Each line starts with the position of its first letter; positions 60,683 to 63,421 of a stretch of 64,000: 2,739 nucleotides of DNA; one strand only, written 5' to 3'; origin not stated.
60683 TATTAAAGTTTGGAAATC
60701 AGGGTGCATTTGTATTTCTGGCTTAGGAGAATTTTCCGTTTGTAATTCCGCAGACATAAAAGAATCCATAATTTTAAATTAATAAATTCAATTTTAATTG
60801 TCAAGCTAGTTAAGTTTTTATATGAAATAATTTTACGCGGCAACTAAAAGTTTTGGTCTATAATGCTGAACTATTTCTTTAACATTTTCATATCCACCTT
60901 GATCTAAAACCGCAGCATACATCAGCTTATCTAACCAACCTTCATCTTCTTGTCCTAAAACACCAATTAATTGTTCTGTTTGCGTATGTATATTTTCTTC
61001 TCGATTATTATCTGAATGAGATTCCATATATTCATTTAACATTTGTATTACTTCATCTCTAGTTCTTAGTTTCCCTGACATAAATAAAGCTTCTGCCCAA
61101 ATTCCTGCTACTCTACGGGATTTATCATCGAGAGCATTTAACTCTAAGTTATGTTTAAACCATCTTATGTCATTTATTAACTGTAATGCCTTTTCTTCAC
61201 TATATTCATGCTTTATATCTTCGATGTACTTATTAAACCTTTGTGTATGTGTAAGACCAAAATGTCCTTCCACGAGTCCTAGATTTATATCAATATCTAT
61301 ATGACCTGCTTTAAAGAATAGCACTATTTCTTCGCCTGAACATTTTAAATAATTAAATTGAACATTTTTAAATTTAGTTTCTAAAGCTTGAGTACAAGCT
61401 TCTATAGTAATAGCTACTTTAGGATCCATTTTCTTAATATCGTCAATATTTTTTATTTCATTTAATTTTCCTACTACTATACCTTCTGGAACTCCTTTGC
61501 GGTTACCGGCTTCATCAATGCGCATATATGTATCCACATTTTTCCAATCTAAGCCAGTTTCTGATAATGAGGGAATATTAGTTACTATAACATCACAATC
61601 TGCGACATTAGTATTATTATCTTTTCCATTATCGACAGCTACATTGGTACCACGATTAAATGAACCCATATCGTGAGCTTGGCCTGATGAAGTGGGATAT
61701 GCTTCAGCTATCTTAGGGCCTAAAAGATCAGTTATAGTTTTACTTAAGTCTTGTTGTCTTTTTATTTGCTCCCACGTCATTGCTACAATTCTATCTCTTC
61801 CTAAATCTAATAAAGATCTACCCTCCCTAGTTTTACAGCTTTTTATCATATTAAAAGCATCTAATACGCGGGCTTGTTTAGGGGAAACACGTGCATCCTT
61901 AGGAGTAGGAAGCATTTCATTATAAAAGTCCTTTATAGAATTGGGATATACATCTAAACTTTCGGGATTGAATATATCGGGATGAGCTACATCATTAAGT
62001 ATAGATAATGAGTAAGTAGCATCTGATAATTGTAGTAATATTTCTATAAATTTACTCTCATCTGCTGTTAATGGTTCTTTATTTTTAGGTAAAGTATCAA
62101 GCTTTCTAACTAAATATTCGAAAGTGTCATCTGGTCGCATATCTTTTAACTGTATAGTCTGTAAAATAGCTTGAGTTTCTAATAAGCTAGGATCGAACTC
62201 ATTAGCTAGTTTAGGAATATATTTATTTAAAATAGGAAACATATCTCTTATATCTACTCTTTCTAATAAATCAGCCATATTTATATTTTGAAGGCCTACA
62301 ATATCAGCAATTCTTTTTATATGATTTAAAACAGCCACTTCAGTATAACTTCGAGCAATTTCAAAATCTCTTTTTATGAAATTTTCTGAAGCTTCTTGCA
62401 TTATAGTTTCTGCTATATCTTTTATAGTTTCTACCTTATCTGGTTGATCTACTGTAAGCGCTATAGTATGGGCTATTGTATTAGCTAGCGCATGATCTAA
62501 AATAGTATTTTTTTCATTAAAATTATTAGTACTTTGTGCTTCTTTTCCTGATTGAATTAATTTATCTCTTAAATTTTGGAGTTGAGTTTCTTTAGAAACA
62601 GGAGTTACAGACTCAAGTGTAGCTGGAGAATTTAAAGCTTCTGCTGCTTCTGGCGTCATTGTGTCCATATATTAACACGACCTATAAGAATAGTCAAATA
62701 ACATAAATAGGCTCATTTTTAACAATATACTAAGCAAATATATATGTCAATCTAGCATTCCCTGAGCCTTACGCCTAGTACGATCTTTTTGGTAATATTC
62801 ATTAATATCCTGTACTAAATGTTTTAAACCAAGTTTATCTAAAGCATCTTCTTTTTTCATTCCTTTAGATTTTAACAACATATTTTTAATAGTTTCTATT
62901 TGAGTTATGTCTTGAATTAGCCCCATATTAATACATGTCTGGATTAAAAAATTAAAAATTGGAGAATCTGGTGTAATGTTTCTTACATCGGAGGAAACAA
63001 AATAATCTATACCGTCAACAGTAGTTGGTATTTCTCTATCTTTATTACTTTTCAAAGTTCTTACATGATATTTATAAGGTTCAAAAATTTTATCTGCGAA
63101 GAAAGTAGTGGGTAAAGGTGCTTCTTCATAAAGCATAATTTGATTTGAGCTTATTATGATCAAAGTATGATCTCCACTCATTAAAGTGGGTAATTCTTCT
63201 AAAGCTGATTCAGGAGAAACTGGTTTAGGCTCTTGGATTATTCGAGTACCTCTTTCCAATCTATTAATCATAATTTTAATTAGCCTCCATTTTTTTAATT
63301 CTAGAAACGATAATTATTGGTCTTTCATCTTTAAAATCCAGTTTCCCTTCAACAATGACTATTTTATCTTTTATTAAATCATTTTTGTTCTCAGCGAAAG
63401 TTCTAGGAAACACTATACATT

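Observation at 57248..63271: Hypothetical gene run with two polymerase-beta-fold nucleotidyltransferases and a variant metallophosphoesterase downstream of dnaE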

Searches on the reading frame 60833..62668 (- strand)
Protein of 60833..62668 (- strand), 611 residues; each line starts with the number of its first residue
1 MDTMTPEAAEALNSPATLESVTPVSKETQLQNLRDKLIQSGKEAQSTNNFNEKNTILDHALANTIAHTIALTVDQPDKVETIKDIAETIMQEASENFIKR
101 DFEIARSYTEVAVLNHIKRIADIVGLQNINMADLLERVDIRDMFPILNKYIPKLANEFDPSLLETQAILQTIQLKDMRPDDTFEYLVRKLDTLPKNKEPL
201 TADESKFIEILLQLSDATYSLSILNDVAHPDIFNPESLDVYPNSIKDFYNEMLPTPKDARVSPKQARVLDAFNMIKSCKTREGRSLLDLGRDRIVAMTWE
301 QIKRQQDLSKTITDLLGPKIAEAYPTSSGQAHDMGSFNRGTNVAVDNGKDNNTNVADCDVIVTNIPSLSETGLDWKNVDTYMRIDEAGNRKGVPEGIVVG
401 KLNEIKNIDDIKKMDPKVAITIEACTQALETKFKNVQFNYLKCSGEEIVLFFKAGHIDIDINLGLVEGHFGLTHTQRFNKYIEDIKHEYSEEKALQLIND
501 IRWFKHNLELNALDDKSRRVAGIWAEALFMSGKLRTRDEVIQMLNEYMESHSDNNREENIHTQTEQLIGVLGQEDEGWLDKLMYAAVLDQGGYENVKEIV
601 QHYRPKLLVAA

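Call 3: search_protein_families(library=pfam, proteins=[window:60833-62668:-], max_evalue=1)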
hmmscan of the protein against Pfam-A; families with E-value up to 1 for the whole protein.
window:60833-62668:- (611 aa): 3 families
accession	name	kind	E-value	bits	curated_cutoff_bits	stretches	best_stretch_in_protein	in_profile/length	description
PF18915.5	DUF5667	-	0.03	15.2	27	0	69-110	20-61/99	Domain of unknown function (DUF5667)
PF16631.10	TUTF7_u4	-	0.17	13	25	1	275-307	51-83/88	Unstructured region 4 on terminal uridylyltransferase 7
PF15460.11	SAS4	-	0.2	12.2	24.4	1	398-437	52-90/99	Something about silencing, SAS, complex subunit 4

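Call 4: search_protein_families(library=padloc, proteins=[window:60833-62668:-], max_evalue=1)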
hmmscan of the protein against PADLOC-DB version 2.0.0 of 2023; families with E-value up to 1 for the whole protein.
window:60833-62668:- (611 aa): 0 families

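Call 5: search_protein_families(library=ncbifam, proteins=[window:60833-62668:-], max_evalue=1)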
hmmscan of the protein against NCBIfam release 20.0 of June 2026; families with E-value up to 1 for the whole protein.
window:60833-62668:- (611 aa): 0 families

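Call 7: search_solved_structures(query=window:60833-62668:-, max_evalue=10)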
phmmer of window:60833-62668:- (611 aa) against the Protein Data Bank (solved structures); distinct sequences matched with E-value up to 10: 1.
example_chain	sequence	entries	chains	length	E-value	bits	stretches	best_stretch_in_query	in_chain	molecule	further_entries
7pxe_A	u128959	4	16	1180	1.4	10.5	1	101-187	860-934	Isoform J of Calcium-activated potassium channel slowpoke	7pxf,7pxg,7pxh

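Call 9: find_homologous_proteins(query=window:60833-62668:-, max_evalue=0.001)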
Query window:60833-62668:- (611 aa): 1 proteins with E <= 0.001 among 8000 candidates.
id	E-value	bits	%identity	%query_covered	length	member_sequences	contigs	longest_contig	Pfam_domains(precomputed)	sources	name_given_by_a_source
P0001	0.0e+0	1365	100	100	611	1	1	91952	-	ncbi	-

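Call 10: find_encoding_contigs(protein=window:60833-62668:-, flank=10000, max_places=6)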
Protein window:60833-62668:- (611 aa): no gene with exactly this product is on record in the collection.
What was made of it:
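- Tried and rejected: The exact-sequence contig look-up failed (call 10).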

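Call 14: find_related_loci(query=window:60833-62668:-, collection=genome_contigs, flank=10000)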
Query window:60833-62668:- (611 aa) in genome_contigs; peptide patterns used: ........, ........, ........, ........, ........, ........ (x = any residue, [..] = any of these).
103 stretches matched a pattern, but none encodes a relative of the query by tblastn (E <= 1e-3).
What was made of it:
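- Tried and rejected: The first genome scan found nothing (call 14).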

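Call 18: search_protein_representatives(protein=window:60833-62668:-)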
Query: 611 residues. Proteins with E-value up to 0.001 (for the whole library): 20; up to 1e-10: 11; up to 1e-30: 2. The best 20 are listed.
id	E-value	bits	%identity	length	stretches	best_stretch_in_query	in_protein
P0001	0.0e+00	1365.3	100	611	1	1-611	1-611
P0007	4.5e-34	134.3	38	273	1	25-289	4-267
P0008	7.5e-24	100.5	36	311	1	293-602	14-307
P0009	5.8e-19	84.4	36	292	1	304-600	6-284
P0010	2.0e-18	82.6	30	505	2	295-600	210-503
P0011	2.4e-18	82.4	33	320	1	298-603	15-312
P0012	5.3e-17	77.9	36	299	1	302-555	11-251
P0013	7.0e-14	67.6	32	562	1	397-600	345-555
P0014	9.9e-13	63.8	35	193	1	301-505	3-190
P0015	1.4e-11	60.0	36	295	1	331-597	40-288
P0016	1.5e-11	59.9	31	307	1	300-600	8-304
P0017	2.3e-09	52.7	30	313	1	300-573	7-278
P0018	8.3e-09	50.9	36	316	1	301-532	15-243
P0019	9.6e-09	50.7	30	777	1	332-602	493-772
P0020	1.0e-08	50.6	31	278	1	329-571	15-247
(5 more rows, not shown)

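Call 25: find_encoding_contigs(protein=P0007, flank=10000, max_places=4)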
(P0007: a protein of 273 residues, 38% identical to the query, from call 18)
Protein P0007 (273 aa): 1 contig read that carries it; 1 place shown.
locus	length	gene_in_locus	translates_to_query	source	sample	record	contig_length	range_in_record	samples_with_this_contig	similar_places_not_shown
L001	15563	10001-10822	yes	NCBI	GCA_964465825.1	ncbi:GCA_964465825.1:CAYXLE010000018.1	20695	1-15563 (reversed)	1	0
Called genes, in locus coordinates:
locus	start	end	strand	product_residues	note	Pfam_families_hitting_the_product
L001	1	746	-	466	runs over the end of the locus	PF00083:Sugar_tr, PF06779:MFS_4, PF07690:MFS_1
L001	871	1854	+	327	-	PF04014:MazE_antitoxin, PF01895:PhoU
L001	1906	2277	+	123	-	-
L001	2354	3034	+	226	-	-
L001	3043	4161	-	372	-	PF02574:S-methyl_trans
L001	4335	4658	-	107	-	PF00462:Glutaredoxin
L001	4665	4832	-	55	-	PF18919:DUF5670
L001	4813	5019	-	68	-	-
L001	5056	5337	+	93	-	-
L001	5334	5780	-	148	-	PF02325:CCB3_YggT (faint)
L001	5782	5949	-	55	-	-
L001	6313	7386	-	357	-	PF02156:Glyco_hydro_26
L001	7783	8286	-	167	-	PF00583:Acetyltransf_1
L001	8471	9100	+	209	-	-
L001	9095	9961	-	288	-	-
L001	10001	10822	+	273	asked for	-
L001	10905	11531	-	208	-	-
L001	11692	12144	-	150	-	PF06983:3-dmu-9_3-mt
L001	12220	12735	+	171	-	PF11188:DUF2975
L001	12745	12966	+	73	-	PF13443:HTH_26, PF01381:HTH_3 (weak)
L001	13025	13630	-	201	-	PF10706:Aminoglyc_resit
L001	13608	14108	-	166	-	PF06414:Zeta_toxin, PF01712:dNK (faint), PF08433:KTI12 (weak), PF13238:AAA_18, PF13671:AAA_33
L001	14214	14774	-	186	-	PF13238:AAA_18 (weak), PF01202:SKI (faint)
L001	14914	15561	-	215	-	?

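Call 26: find_encoding_contigs(protein=P0008, flank=10000, max_places=4)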
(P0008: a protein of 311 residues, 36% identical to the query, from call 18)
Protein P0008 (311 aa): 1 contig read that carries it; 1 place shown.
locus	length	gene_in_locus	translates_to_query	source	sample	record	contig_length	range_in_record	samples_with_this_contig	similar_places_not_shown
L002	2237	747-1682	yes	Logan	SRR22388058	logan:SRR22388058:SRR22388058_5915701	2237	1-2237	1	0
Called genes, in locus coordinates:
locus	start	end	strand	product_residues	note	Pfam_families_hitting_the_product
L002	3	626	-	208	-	?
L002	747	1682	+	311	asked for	-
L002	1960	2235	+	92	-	?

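Call 29: find_encoding_contigs(protein=P0010, flank=10000, max_places=4)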
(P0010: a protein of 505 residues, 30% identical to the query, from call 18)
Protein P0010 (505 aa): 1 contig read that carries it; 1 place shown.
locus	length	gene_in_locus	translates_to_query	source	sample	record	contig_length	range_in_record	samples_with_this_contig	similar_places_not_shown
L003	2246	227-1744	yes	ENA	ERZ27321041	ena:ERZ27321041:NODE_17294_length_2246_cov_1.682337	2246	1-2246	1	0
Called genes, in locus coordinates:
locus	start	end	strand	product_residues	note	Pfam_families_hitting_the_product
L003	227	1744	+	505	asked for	-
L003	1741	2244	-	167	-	?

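Call 30: find_encoding_contigs(protein=P0009, flank=10000, max_places=4)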
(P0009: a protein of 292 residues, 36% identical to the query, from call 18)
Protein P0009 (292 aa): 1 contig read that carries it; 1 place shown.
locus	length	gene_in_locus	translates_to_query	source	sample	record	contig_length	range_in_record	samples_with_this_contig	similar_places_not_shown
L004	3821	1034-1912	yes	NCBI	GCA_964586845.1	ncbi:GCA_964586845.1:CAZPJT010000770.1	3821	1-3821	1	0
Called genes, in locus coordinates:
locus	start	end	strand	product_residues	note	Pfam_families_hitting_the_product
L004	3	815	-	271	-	?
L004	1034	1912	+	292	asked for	-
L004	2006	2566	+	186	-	PF13302:Acetyltransf_3, PF13420:Acetyltransf_4 (weak), PF00583:Acetyltransf_1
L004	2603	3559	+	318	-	PF00296:Bac_luciferase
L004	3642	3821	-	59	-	?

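Call 49: search_protein_families(library=pfam, proteins=[P0013, P0019, P0010, P0007, L001:9095-9961:-, L001:10905-11531:-, L001:8471-9100:+], max_evalue=0.01)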
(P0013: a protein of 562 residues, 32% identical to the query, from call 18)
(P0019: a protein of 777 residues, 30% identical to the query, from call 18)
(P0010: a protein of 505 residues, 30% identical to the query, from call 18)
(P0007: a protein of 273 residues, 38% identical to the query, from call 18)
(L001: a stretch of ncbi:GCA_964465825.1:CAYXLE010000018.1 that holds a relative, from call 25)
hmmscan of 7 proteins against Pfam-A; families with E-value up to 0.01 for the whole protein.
P0013 (562 aa): 1 family
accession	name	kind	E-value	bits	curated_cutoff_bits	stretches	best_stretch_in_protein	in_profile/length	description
PF13563.12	2_5_RNA_ligase2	-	2.5e-05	24.8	27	1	87-182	22-100/152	2'-5' RNA ligase superfamily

P0019 (777 aa): 0 families

P0010 (505 aa): 0 families

P0007 (273 aa): 0 families

L001:9095-9961:- (288 aa): 1 family
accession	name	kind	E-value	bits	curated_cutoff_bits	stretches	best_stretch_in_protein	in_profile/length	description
PF03971.19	IDH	-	0.0084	15.1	25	0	2-77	257-330/734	Monomeric isocitrate dehydrogenase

L001:10905-11531:- (208 aa): 0 families

L001:8471-9100:+ (209 aa): 0 families

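Call 71: search_protein_families(library=phrogs, proteins=[window:60833-62668:-], max_evalue=0.1)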
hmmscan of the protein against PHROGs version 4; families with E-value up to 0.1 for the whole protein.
window:60833-62668:- (611 aa): 0 families

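Call 92: find_encoding_contigs(protein=P0013, flank=10000, max_places=3)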
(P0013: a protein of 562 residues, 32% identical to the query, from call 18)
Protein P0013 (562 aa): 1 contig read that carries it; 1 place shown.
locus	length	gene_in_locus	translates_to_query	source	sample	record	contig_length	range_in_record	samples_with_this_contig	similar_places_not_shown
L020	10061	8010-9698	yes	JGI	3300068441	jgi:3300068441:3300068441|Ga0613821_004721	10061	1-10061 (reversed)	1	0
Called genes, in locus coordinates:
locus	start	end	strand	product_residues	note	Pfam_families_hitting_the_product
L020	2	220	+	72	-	?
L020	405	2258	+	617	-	-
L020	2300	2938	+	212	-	-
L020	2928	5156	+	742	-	-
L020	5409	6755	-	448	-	-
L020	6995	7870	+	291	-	-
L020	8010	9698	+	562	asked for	-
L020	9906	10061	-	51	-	?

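Call 93: find_encoding_contigs(protein=P0019, flank=10000, max_places=3)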
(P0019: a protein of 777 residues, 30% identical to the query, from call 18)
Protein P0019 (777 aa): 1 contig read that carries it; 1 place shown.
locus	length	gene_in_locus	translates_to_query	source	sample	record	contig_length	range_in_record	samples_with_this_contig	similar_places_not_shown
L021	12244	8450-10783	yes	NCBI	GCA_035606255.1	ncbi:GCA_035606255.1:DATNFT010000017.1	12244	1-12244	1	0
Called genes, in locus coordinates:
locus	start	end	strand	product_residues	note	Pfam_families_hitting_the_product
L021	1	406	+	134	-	?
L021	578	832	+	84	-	-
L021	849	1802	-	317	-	PF02618:YceG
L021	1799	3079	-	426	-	PF02885:Glycos_trans_3N, PF00591:Glycos_transf_3, PF07831:PYNP_C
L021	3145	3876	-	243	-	PF04203:Sortase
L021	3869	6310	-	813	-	-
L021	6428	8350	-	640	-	PF01411:tRNA-synt_2c, PF07973:tRNA_SAD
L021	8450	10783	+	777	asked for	-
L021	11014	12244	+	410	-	PF04563:RNA_pol_Rpb2_1, PF04561:RNA_pol_Rpb2_2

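Call 95: search_protein_families(library=padloc, proteins=[L020:405-2258:+, L020:2300-2938:+, L020:2928-5156:+, L020:5409-6755:-, L020:6995-7870:+, L021:3869-6310:-], max_evalue=0.01)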
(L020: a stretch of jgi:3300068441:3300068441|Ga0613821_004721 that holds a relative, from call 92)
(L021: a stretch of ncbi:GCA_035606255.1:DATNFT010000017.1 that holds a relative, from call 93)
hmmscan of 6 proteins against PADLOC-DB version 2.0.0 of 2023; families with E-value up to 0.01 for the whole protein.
L020:405-2258:+ (617 aa): 0 families

L020:2300-2938:+ (212 aa): 0 families

L020:2928-5156:+ (742 aa): 0 families

L020:5409-6755:- (448 aa): 0 families

L020:6995-7870:+ (291 aa): 0 families

L021:3869-6310:- (813 aa): 0 families

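Call 96: search_protein_families(library=pfam, proteins=[L020:405-2258:+, L020:2300-2938:+, L020:2928-5156:+, L020:5409-6755:-, L020:6995-7870:+], max_evalue=0.05)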
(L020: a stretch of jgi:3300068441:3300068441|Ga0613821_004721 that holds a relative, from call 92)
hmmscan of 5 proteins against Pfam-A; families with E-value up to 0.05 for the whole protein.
L020:405-2258:+ (617 aa): 0 families

L020:2300-2938:+ (212 aa): 1 family
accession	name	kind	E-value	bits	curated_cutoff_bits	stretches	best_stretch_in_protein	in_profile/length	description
PF11381.13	DUF3185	-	0.02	15.3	25.3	1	11-39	2-30/59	Protein of unknown function (DUF3185)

L020:2928-5156:+ (742 aa): 1 family
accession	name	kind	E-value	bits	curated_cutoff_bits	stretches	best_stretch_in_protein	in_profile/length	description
PF23981.1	DUF7305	-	0.00062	20.1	27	1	585-642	48-107/185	Domain of unknown function (DUF7305)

L020:5409-6755:- (448 aa): 1 family
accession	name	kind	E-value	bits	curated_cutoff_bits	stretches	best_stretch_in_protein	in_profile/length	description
PF22053.2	DUF6938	-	0.0041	17.2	27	1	221-306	4-87/236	Domain of unknown function (DUF6938)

L020:6995-7870:+ (291 aa): 1 family
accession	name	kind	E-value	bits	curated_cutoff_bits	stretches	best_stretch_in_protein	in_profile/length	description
PF08389.18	Xpo1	-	0.0022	18.5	22.7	1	6-75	64-130/147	Exportin 1-like protein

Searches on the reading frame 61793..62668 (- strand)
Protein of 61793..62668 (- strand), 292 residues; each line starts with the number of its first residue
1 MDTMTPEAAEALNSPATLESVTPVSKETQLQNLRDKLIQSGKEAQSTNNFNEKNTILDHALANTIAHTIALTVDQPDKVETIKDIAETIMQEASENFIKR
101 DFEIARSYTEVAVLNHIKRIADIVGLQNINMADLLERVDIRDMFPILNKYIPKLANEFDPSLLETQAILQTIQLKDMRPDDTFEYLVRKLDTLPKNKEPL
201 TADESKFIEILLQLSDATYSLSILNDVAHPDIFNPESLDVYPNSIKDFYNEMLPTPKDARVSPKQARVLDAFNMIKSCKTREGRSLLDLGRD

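Call 96: search_protein_families(library=pfam, proteins=[window:61793-62668:-], max_evalue=0.05)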
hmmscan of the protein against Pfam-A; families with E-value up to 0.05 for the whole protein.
window:61793-62668:- (292 aa): 0 families
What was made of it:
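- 61793..62668 (-): N-terminal domain (about residues 1-292) of the 611-aa protein; novel, function unknown. No Pfam hit (call 96).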

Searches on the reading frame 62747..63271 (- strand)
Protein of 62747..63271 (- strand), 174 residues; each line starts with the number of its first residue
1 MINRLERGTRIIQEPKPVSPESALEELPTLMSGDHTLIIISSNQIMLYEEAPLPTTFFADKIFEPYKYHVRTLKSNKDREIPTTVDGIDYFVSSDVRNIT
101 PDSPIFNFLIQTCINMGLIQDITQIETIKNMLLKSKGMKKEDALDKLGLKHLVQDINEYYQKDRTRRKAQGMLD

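Call 3: search_protein_families(library=pfam, proteins=[window:62747-63271:-], max_evalue=1)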
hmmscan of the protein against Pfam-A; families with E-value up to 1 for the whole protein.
window:62747-63271:- (174 aa): 0 families

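Call 4: search_protein_families(library=padloc, proteins=[window:62747-63271:-], max_evalue=1)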
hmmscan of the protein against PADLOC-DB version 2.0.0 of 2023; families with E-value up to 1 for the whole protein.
window:62747-63271:- (174 aa): 0 families

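Call 5: search_protein_families(library=ncbifam, proteins=[window:62747-63271:-], max_evalue=1)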
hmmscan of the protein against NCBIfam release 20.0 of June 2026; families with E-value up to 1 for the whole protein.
window:62747-63271:- (174 aa): 0 families

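Call 54: search_solved_structures(query=window:62747-63271:-, max_evalue=10)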
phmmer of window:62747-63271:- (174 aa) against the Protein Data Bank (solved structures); distinct sequences matched with E-value up to 10: 10.
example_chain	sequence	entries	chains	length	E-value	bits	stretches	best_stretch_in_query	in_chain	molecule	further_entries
1dfk_A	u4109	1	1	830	1.6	11.9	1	94-128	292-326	MYOSIN HEAD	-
1dfl_A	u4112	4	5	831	1.6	11.9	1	94-128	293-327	MYOSIN HEAD | MYOSIN HEAVY CHAIN, STRIATED MUSCLE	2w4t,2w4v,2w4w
1b7t_A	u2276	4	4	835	1.6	11.9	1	94-128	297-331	MYOSIN HEAVY CHAIN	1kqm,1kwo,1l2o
1kk7_A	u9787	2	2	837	1.6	11.9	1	94-128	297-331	MYOSIN HEAVY CHAIN, STRIATED MUSCLE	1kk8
1qvi_A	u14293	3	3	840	1.6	11.9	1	94-128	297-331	Myosin heavy chain, striated muscle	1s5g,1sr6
8ua8_B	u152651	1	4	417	1.7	11.8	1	38-92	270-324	Glycoprotein E2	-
8x0k_B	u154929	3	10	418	1.7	11.8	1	38-92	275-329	Spike glycoprotein E2 | pike glycoprotein E2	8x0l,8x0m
8yvy_B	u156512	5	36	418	1.7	11.8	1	38-92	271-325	Spike glycoprotein E2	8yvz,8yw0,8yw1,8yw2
9kqr_k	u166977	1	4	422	1.7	11.8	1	38-92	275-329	Envelope glycoprotein E2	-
8ihp_A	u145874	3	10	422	1.8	11.8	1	38-92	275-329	Spike glycoprotein E2 | Envelope glycoprotein E2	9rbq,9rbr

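Call 71: search_protein_families(library=phrogs, proteins=[window:62747-63271:-], max_evalue=0.1)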
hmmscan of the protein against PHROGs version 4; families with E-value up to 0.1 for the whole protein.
window:62747-63271:- (174 aa): 0 families

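Call 89: search_dna_similar(query=window:62747-63271:-, collection=phages, mode=protein, max_evalue=0.01, max_rows=8)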
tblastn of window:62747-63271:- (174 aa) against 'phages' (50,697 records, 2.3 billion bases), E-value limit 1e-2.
No match.
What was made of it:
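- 62747..63271 (-): 174-aa orphan ORF, 4 bp after the dnaE stop. No Pfam, PADLOC, NCBIfam, PHROGs or PDB hit and no phage hit (calls 3-5, 54, 71, 89).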
